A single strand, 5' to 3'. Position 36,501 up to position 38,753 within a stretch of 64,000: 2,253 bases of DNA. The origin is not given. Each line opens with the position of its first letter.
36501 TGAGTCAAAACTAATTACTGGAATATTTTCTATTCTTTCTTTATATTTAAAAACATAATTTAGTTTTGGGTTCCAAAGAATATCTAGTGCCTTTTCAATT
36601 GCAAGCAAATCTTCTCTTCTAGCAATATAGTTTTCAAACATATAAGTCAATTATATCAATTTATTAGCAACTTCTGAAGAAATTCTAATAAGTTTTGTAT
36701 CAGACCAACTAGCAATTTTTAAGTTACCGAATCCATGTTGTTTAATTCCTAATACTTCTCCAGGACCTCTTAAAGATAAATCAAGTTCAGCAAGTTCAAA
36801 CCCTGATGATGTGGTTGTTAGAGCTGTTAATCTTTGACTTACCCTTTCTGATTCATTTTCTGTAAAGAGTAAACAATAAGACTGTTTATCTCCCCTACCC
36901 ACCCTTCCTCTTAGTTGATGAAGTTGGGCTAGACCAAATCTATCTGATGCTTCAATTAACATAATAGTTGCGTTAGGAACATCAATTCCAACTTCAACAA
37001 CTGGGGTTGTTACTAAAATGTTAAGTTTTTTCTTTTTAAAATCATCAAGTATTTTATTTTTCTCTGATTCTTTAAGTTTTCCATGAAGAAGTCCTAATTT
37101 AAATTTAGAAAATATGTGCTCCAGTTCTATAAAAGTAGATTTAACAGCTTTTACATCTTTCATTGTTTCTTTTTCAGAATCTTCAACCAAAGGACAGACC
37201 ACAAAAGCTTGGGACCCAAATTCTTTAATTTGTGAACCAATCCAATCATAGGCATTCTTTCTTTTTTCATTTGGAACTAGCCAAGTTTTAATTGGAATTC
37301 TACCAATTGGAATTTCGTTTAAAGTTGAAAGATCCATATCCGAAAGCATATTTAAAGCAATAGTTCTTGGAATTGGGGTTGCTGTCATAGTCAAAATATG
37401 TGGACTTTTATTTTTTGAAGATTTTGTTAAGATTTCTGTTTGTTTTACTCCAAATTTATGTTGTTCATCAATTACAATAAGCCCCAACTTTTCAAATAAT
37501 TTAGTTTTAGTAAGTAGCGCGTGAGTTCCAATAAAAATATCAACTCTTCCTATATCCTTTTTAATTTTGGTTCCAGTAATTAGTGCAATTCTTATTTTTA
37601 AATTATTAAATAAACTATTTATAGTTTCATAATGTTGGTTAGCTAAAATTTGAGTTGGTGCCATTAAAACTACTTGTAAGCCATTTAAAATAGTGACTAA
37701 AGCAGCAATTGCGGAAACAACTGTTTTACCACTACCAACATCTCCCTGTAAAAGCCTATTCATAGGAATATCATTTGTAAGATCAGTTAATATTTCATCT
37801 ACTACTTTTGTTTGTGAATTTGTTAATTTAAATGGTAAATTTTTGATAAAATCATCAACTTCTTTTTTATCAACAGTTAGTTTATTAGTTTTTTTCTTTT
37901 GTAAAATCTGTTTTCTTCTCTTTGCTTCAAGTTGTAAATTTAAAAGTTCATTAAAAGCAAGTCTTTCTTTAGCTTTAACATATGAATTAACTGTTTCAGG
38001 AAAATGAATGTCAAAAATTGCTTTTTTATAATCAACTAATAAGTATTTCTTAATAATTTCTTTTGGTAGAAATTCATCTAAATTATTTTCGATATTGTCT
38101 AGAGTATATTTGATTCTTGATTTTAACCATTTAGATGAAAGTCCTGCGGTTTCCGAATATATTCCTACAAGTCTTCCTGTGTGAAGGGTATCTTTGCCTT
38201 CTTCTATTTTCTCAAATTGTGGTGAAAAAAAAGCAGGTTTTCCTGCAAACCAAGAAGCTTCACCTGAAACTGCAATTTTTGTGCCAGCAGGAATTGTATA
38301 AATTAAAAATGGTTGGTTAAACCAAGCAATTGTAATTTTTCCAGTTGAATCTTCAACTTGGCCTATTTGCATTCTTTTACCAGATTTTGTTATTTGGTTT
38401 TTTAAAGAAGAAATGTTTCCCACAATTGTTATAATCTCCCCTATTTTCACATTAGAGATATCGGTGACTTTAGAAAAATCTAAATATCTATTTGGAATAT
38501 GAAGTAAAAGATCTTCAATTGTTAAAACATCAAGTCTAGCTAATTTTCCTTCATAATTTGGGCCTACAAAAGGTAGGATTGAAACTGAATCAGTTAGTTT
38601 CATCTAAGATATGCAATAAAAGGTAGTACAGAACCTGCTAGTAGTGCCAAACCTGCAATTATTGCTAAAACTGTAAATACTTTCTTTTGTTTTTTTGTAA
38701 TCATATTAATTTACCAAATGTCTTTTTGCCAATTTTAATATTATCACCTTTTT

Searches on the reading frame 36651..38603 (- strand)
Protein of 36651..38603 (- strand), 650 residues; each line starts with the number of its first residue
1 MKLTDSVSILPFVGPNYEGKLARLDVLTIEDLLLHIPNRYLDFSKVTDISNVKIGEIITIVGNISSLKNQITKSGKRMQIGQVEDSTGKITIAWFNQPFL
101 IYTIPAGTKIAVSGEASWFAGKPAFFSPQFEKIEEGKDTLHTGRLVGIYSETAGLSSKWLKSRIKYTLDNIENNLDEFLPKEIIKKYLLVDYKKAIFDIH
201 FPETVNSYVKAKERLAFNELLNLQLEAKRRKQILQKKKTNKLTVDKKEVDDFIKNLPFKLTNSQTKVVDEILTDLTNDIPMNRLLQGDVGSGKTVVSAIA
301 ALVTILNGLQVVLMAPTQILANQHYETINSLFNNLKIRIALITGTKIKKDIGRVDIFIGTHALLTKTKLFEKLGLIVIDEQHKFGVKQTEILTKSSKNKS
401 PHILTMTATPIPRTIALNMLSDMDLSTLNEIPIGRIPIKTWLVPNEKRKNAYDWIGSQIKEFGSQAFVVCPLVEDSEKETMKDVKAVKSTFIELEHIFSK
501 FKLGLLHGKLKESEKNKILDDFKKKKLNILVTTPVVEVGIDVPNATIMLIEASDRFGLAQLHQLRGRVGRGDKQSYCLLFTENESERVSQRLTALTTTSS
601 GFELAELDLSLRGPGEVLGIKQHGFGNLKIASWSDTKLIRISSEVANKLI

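Call 40: search_protein_families(library=pfam, proteins=[window:36651-38603:-], max_evalue=0.001)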
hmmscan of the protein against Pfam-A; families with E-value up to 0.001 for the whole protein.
window:36651-38603:- (650 aa): 10 families
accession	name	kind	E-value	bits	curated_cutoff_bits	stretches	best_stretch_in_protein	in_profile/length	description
PF00270.35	DEAD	-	1.5e-26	93.5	26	1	262-415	2-164/167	DEAD/DEAH box helicase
PF00271.37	Helicase_C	-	2.4e-18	66.9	23.5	1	460-570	12-108/110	Helicase conserved C-terminal domain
PF17191.10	RecG_wedge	-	5e-18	65.7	23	1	13-169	8-160/162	RecG wedge domain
PF04851.21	ResIII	-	1.5e-14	54.7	22.5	1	258-410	2-162/164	Type III restriction enzyme, res subunit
PF19833.4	RecG_dom3_C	-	2.9e-07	30.9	26.8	1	598-650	1-55/87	ATP-dependent DNA helicase RecG, domain 3, C-terminal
PF22590.2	Cas3-like_C_2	-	3.5e-06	27.7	27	1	481-571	9-104/106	CRISPR-associated nuclease/helicase Cas3, C-terminal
PF16203.11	ERCC3_RAD25_C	-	6.8e-06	26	27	1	493-574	72-154/248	ERCC3/RAD25/XPB C-terminal helicase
PF13604.12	AAA_30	-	9.3e-06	25.9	27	1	260-400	2-116/191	AAA domain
PF00176.29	SNF2-rel_dom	-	1.1e-05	25.1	24.9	1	275-414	12-167/290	SNF2-related domain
PF01336.31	tRNA_anti-codon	-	1.2e-05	25.6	27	1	58-122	1-63/75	OB-fold nucleic acid binding domain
